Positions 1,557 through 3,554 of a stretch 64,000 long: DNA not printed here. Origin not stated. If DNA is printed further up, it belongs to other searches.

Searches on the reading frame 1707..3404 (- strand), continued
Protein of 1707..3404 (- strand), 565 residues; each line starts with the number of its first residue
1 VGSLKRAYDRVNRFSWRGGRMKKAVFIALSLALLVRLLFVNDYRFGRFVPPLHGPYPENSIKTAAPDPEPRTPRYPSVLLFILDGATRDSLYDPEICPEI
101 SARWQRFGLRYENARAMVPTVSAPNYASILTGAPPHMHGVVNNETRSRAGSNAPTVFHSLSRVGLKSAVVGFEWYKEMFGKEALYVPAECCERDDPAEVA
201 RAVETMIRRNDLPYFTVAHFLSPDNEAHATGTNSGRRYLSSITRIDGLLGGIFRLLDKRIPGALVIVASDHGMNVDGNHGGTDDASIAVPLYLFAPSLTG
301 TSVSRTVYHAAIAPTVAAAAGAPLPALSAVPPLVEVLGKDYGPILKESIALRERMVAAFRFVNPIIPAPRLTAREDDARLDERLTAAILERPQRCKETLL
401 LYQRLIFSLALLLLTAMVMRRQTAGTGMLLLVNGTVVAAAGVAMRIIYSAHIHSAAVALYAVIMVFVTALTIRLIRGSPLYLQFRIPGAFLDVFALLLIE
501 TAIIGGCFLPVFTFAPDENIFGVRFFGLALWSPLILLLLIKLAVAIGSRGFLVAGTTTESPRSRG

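Call 39: find_encoding_contigs(protein=P0005, flank=10000, max_places=5)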
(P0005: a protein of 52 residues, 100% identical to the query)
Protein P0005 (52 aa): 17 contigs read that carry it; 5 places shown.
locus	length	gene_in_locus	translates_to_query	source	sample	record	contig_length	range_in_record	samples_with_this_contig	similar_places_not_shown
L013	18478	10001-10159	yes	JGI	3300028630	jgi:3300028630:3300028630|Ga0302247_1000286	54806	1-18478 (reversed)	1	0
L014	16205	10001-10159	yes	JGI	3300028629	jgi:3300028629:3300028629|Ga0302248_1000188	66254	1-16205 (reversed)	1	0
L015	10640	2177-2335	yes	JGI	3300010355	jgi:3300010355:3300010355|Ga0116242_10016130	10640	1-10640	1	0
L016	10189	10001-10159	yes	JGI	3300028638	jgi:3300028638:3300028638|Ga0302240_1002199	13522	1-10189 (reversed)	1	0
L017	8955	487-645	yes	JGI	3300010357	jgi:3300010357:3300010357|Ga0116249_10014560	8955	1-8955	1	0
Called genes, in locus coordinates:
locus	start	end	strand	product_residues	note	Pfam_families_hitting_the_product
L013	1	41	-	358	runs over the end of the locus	PF01855:POR_N, PF02780:Transketolase_C (weak), PF17147:PFOR_II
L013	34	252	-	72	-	PF12838:Fer4_7, PF12797:Fer4_2 (faint), PF12837:Fer4_6 (faint), PF13237:Fer4_10 (weak), PF14697:Fer4_21 (weak), PF12800:Fer4_4 (faint), PF13187:Fer4_9 (weak), PF00037:Fer4 (weak)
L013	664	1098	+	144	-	PF13673:Acetyltransf_10, PF00583:Acetyltransf_1, PF13508:Acetyltransf_7, PF08445:FR47 (weak)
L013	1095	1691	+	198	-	PF03193:RsgA_GTPase (faint), PF01926:MMR_HSR1, PF02421:FeoB_N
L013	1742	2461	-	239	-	PF28294:FcpB (faint)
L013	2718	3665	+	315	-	PF00072:Response_reg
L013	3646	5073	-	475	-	PF00474:SSF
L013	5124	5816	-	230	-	PF00440:TetR_N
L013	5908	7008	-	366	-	PF00348:polyprenyl_synt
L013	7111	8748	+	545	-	PF00884:Sulfatase, PF01663:Phosphodiest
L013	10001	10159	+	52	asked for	-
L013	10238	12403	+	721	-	PF01966:HD (weak), PF00270:DEAD, PF04851:ResIII, PF22590:Cas3-like_C_2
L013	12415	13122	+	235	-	PF09704:Cas_Cas5d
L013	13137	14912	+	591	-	PF09709:Cas_Csd1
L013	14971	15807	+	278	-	PF05107:Cas_Cas7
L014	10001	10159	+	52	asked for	-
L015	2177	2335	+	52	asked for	-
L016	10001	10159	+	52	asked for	-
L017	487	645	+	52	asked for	-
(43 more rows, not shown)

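Call 42: find_encoding_contigs(protein=P0003, flank=8000, max_places=3)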
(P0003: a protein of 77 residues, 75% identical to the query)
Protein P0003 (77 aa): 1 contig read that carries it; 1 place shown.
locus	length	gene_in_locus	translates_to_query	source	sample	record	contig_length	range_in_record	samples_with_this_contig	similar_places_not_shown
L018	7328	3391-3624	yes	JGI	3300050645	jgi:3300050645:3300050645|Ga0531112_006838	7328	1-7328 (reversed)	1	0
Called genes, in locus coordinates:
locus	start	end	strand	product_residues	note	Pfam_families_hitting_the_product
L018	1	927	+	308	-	?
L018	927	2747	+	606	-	PF09481:CRISPR_Cse1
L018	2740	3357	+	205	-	PF09485:CRISPR_Cse2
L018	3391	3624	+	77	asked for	-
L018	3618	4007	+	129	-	PF01850:PIN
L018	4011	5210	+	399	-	PF09344:Cas_CT1975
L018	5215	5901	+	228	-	PF09704:Cas_Cas5d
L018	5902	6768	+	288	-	PF08798:CRISPR_assoc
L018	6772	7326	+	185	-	?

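Call 43: find_encoding_contigs(protein=P0002, flank=3000, max_places=5)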
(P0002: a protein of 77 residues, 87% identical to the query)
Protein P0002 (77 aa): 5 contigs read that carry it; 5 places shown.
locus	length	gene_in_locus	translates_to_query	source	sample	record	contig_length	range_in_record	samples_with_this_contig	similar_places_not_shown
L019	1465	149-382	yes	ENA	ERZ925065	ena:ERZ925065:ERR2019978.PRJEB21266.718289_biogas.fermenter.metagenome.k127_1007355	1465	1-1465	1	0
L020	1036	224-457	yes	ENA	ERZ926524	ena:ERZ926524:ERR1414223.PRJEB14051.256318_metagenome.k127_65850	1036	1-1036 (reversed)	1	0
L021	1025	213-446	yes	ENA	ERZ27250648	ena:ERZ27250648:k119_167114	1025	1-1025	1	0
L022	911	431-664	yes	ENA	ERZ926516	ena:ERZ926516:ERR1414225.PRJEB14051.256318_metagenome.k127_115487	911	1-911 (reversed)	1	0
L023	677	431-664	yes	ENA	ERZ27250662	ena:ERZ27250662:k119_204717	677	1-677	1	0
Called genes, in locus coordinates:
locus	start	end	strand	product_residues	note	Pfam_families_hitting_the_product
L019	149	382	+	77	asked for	-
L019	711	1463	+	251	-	?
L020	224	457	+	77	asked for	-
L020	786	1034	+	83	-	?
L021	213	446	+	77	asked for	-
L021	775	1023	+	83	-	?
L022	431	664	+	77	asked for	-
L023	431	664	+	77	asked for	-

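Call 51: find_related_loci(query=L001:12526-13155:+, collection=metagenome_contigs, flank=6000)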
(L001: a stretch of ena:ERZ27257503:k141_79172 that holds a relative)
Query L001:12526-13155:+ (209 aa) in metagenome_contigs; peptide patterns used: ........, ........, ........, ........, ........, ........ (x = any residue, [..] = any of these).
324 stretches matched a pattern; 3 encode a relative of the query (tblastn E <= 1e-3); 3 distinct loci.
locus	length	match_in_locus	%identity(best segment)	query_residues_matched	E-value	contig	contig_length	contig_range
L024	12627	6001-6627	100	1-209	1e-137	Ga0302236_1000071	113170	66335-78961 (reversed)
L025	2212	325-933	92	1-203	5e-128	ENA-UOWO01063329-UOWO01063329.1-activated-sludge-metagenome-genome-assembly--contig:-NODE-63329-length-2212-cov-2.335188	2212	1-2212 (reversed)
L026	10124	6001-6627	81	1-209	9e-112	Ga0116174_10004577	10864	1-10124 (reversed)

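Call 55: search_protein_families(library=pfam, proteins=[L024:1719-3182:-, L024:437-1243:-, L024:3703-4275:-, L024:4731-5186:-, L024:4269-4664:+, L024:1285-1692:-, L024:4456-4905:+], max_evalue=0.01)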
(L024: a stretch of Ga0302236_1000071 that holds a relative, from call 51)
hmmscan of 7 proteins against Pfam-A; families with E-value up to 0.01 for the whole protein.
L024:1719-3182:- (487 aa): 3 families
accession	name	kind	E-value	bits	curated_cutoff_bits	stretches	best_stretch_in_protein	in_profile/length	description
PF01546.33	Peptidase_M20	-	5.6e-31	108.5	24.6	1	116-484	1-206/206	Peptidase family M20/M25/M40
PF07687.19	M20_dimer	-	5.9e-13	49.2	21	1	238-380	1-100/107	Peptidase dimerisation domain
PF04389.22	Peptidase_M28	-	6.8e-06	26.4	21.3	1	103-202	4-78/193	Peptidase family M28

L024:437-1243:- (268 aa): 1 family
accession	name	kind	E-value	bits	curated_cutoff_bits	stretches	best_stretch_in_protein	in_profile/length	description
PF08239.17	SH3_3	-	0.0001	22.8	27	1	62-122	2-53/54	Bacterial SH3 domain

L024:3703-4275:- (190 aa): 0 families

L024:4731-5186:- (151 aa): 0 families

L024:4269-4664:+ (131 aa): 1 family
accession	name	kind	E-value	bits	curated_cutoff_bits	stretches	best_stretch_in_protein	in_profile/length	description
PF00380.25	Ribosomal_S9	-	6.1e-48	162.7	22.5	1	11-131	1-121/121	Ribosomal protein S9/S16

L024:1285-1692:- (135 aa): 1 family
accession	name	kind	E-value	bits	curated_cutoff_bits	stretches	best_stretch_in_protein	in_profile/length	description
PF06803.17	DUF1232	-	5.1e-13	49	23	1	35-71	1-37/37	Protein of unknown function (DUF1232)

L024:4456-4905:+ (149 aa): 0 families

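Call 61: find_related_loci(query=A2, collection=genome_contigs, flank=8000)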
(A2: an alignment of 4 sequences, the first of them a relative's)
Query A2 (77 aa) in genome_contigs; peptide patterns used: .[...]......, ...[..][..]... (x = any residue, [..] = any of these).
41 stretches matched a pattern, but none encodes a relative of the query by tblastn (E <= 1e-3).

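Call 68: find_related_loci(query=window:1707-3344:-, collection=genome_contigs, flank=9000)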
Query window:1707-3344:- (545 aa) in genome_contigs; peptide patterns used: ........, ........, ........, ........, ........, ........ (x = any residue, [..] = any of these).
137 stretches matched a pattern; 11 encode a relative of the query (tblastn E <= 1e-3); 11 distinct loci.
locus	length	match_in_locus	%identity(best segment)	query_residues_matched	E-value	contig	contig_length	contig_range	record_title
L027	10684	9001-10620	66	1-541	0e+0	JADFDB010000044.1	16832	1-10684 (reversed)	MAG: Spirochaetes bacterium isolate QR_Bin.4 NODE_44_length_16832_cov_15.5113, whole genome shotgun sequence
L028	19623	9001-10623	67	1-541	0e+0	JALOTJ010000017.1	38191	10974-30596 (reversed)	MAG: Spirochaetes bacterium isolate Prado230 scaffold_745, whole genome shotgun sequence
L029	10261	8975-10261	77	1-432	0e+0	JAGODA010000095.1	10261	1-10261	MAG: Spirochaetes bacterium isolate Go_SlDig_bin_136 Go_SlDig_20031_length_10261_cov_4.672390, whole genome shotgun sequ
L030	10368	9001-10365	67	1-456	0e+0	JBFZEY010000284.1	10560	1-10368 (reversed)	MAG: Spirochaetota bacterium isolate PPR_0600 k121_1974921, whole genome shotgun sequence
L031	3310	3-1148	77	155-536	3e-173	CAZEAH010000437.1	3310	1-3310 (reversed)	MAG TPA_asm: uncultured Leptospirales bacterium isolate binchicken_co58_57 genome assembly, contig: NODE_23306_length_33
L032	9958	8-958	70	225-541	1e-122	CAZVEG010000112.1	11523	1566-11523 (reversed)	MAG TPA_asm: uncultured Leptospirales bacterium isolate binchicken_co269_219 genome assembly, contig: NODE_5627_length_1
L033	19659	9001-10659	37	2-545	6e-109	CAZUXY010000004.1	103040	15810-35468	MAG TPA_asm: uncultured Leptospirales bacterium isolate binchicken_co27_239 genome assembly, contig: NODE_288_length_103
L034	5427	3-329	77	429-537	1e-36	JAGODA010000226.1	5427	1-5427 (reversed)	MAG: Spirochaetes bacterium isolate Go_SlDig_bin_136 Go_SlDig_50541_length_5427_cov_3.772642, whole genome shotgun seque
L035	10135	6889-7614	29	98-328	2e-22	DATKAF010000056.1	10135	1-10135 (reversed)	MAG TPA_asm: Anaerolineales bacterium isolate SMAG_U15198 k141_2860781, whole genome shotgun sequence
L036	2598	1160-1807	30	95-301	1e-21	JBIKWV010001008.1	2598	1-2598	MAG: Elainellaceae cyanobacterium isolate ME2015-09-16_3300042289_group6_bin18 Rohwer_bin1281_scaffold_93916_c1, whole g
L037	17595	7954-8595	21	101-296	2e-6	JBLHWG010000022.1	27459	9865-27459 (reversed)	MAG: Halioglobus sp. isolate 3300046534_21 Ga0491194_0002847, whole genome shotgun sequence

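Call 75: search_protein_families(library=ncbifam, proteins=[L009:10524-12836:+, L009:12859-13617:+, L009:13620-15614:+, L009:15601-16566:+, L012:2006-2674:+, L012:2678-4762:+, L012:4780-5679:+, L012:5673-7871:+, L012:1806-1958:+], max_evalue=0.00001)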
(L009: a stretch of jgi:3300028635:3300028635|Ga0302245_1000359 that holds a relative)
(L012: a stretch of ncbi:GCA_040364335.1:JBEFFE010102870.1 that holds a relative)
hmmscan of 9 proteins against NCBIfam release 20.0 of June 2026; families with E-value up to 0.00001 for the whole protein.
L009:10524-12836:+ (770 aa): 7 families
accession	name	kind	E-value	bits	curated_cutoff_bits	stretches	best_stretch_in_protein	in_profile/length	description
TIGR01587.1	cas3_core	equivalog_domain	2e-36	125.9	102.45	1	252-577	3-333/358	CRISPR-associated helicase Cas3'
TIGR02621.3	cas3_GSU0051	exception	1.6e-33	116.6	400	2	369-581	169-390/854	type I-G CRISPR-associated helicase/endonuclease Cas3g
TIGR01596.1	cas3_HD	equivalog_domain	4.2e-29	101.8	43.45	1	22-196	1-178/178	CRISPR-associated endonuclease Cas3''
TIGR02562.1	cas3_yersinia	equivalog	2.3e-08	32.4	565.95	0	521-575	836-890/1110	type I-F CRISPR-associated helicase Cas3f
NF007248.0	PRK09694.1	equivalog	2.6e-08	32.4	569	0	471-576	564-678/878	CRISPR-associated helicase/endonuclease Cas3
TIGR04121.1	DEXH_lig_assoc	equivalog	1.2e-07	29.9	850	1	253-567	33-349/804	ligase-associated DNA damage response DEXH box helicase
TIGR00277.1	HDIG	domain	3.4e-07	30.1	27.6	1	20-112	3-83/84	HDIG domain-containing metalloprotein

L009:12859-13617:+ (252 aa): 2 families
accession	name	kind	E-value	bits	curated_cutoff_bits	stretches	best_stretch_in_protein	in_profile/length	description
TIGR01876.1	cas_Cas5d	exception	1.7e-71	240.6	85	1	10-215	1-201/203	type I-C CRISPR-associated protein Cas5c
TIGR02593.1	CRISPR_cas5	subfamily_domain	8.3e-12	44.7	17.8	1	9-51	3-43/43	CRISPR-associated protein Cas5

L009:13620-15614:+ (664 aa): 1 family
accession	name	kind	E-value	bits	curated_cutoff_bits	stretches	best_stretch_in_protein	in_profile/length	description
TIGR01863.1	cas_Csd1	equivalog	4.1e-69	233.6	218.65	2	226-637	195-579/588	type I-C CRISPR-associated protein Cas8c/Csd1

L009:15601-16566:+ (321 aa): 3 families
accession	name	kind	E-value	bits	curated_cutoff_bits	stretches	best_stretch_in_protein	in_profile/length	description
TIGR02589.1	cas_Csd2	exception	1.4e-94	316.7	182.25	2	156-299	119-262/284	type I-C CRISPR-associated protein Cas7/Csd2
TIGR01595.1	cas_CT1132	subfamily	1.9e-63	214.6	125.8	2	8-127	2-117/268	CRISPR-associated protein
TIGR02590.1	cas_Csh2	exception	8.8e-20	71.3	171.55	1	16-127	7-114/286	type I-B CRISPR-associated protein Cas7/Csh2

L012:2006-2674:+ (222 aa): 2 families
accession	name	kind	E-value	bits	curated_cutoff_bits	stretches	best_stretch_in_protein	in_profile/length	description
TIGR01876.1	cas_Cas5d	exception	9.1e-18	65.1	85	1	11-164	1-136/203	type I-C CRISPR-associated protein Cas5c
TIGR02593.1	CRISPR_cas5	subfamily_domain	4.6e-09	35.9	17.8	1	9-49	2-42/43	CRISPR-associated protein Cas5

L012:2678-4762:+ (694 aa): 0 families

L012:4780-5679:+ (299 aa): 3 families
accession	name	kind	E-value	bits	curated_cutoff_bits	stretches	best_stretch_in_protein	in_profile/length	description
TIGR02589.1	cas_Csd2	exception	5.9e-35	121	182.25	1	12-282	6-275/284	type I-C CRISPR-associated protein Cas7/Csd2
TIGR01595.1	cas_CT1132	subfamily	1.6e-26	93.5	125.8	1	11-275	8-265/268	CRISPR-associated protein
TIGR02590.1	cas_Csh2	exception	5.1e-15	55.7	171.55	1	11-221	5-205/286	type I-B CRISPR-associated protein Cas7/Csh2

L012:5673-7871:+ (732 aa): 4 families
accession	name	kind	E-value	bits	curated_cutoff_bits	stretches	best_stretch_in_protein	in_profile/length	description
TIGR02621.3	cas3_GSU0051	exception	5.1e-26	91.7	400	1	465-593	274-405/854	type I-G CRISPR-associated helicase/endonuclease Cas3g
TIGR01587.1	cas3_core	equivalog_domain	2.8e-23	82.6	102.45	1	251-570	6-330/358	CRISPR-associated helicase Cas3'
TIGR01596.1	cas3_HD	equivalog_domain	4.8e-12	46.3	43.45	1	21-188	4-178/178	CRISPR-associated endonuclease Cas3''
NF007248.0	PRK09694.1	equivalog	1.1e-08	33.6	569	1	451-564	550-665/878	CRISPR-associated helicase/endonuclease Cas3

L012:1806-1958:+ (50 aa): 0 families

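Call 78: search_solved_structures(query=A2, max_evalue=10, show_alignments=2)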
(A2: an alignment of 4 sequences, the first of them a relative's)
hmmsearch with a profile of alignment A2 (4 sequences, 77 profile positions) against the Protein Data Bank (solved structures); distinct sequences matched with E-value up to 10: 3.
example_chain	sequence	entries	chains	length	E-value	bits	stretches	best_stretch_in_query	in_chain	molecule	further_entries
2k5j_A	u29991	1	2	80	0.024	18.2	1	63-77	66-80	uncharacterized protein yiiF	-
3pnz_A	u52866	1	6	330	1.3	12.6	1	45-73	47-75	Phosphotriesterase family protein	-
3md3_A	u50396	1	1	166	1.5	12.5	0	15-63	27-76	Nuclear and cytoplasmic polyadenylated RNA-binding protein PUB1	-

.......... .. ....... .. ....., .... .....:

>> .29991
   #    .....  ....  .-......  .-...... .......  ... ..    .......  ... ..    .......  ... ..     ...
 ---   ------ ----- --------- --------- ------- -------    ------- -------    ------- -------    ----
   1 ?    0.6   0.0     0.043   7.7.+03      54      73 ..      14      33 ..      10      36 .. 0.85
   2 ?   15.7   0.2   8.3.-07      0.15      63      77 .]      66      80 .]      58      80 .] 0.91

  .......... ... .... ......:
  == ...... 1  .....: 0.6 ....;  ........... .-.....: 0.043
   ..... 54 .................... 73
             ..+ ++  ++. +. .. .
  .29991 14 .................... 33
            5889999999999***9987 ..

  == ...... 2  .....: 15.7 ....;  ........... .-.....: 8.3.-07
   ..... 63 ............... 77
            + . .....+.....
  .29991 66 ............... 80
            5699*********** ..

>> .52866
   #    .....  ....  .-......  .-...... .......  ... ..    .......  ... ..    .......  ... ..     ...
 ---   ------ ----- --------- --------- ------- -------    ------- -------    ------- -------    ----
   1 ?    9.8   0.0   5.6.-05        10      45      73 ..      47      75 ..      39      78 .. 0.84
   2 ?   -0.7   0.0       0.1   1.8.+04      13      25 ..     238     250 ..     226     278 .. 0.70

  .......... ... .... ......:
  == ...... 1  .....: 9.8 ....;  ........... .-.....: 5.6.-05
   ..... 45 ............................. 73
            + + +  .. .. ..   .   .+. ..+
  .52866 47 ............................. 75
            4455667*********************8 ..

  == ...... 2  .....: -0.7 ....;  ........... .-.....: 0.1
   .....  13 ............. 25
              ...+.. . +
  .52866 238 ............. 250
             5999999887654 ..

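Call 84: search_protein_representatives(alignment_id=A2)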
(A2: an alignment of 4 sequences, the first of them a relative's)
Query: 4 sequences, 77 profile positions. Proteins with E-value up to 0.001 (for the whole library): 120; up to 1e-10: 6; up to 1e-30: 1. The best 120 are listed.
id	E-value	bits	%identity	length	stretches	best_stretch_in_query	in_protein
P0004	2.6e-45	168.7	-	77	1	1-77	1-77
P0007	2.4e-23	98.4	-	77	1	1-77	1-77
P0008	7.0e-13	64.8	-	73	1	1-77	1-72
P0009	4.2e-12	62.3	-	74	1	1-77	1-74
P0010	2.0e-11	60.1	-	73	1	1-77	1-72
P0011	2.4e-11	59.9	-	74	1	1-77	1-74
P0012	4.5e-10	55.8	-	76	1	3-77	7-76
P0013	9.3e-10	54.8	-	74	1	1-77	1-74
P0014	1.2e-09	54.4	-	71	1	1-77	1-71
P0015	3.3e-09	53.1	-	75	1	1-77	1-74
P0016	5.9e-09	52.2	-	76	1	1-77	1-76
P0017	6.7e-09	52.0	-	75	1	1-77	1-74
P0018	3.8e-08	49.6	-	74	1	1-77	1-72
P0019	4.0e-08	49.6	-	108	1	1-77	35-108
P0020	4.2e-08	49.5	-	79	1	1-77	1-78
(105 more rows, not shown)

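Call 86: search_protein_families(library=ncbifam, alignment_id=A3, max_evalue=0.01)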
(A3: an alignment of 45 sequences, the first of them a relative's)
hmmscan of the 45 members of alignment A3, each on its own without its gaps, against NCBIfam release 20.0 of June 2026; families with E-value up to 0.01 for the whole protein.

A. member 1, P0001 (77 aa): 0 families

B. families by the number of members that match (of 45 scanned): 2 families
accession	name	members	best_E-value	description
NF050107.1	TA_RelN_antitoxin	11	2.1e-05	type II toxin-antitoxin system RelN family antitoxin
TIGR00242.1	TIGR00242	1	0.0015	division/cell wall cluster transcriptional repressor MraZ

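Call 87: search_protein_families(library=pfam, alignment_id=A3, max_evalue=0.01)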
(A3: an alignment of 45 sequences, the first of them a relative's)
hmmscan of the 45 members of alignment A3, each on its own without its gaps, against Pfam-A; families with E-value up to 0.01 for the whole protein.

A. member 1, P0001 (77 aa): 0 families

B. families by the number of members that match (of 45 scanned): 4 families
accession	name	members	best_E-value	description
PF22579.2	Cbm74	1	0.0011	Carbohydrate binding module-like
PF20486.3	DUF6725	1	0.0019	Family of unknown function (DUF6725)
PF10877.13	DUF2671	1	0.0024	Protein of unknown function (DUF2671)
PF20200.4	DUF6562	1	0.0065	Family of unknown function (DUF6562)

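Call 89: find_encoding_contigs(protein=P0007, flank=6000, max_places=3)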
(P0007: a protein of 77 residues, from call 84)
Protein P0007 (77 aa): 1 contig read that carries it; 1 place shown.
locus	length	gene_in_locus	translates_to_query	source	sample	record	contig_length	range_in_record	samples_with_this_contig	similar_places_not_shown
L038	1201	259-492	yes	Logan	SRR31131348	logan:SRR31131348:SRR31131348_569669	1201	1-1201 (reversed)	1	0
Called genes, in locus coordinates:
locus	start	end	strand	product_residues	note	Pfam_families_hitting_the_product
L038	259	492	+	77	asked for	-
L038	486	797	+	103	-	PF01850:PIN (weak)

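Call 90: find_encoding_contigs(protein=P0009, flank=6000, max_places=3)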
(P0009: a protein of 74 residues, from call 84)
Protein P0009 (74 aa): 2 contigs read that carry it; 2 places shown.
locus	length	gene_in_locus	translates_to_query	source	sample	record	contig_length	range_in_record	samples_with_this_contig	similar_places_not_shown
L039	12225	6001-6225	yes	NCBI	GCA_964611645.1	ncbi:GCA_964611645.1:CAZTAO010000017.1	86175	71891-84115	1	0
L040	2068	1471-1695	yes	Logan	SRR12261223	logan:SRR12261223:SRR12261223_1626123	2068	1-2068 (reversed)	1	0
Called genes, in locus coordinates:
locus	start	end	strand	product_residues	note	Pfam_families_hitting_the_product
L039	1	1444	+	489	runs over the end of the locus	-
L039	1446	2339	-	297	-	PF09924:LPG_synthase_C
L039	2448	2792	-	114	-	PF00376:MerR, PF13411:MerR_1, PF13591:MerR_2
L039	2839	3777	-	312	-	PF00226:DnaJ, PF01556:DnaJ_C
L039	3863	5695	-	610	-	PF00012:HSP70, PF06723:MreB_Mbl, PF00012:HSP70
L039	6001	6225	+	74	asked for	-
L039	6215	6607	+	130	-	PF01850:PIN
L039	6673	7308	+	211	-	PF00300:His_Phos_1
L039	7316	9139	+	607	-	PF02384:N6_Mtase, PF07669:Eco57I, PF12950:TaqI_C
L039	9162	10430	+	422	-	PF07690:MFS_1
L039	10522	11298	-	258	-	-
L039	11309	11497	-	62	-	PF12838:Fer4_7 (faint), PF25160:LdpA_Fe-S-bd (weak), PF12837:Fer4_6 (weak), PF00037:Fer4 (weak)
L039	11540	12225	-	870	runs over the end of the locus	PF03130:HEAT_PBS (faint), PF02985:HEAT (faint), PF13646:HEAT_2 (weak)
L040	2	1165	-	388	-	?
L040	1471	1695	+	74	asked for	-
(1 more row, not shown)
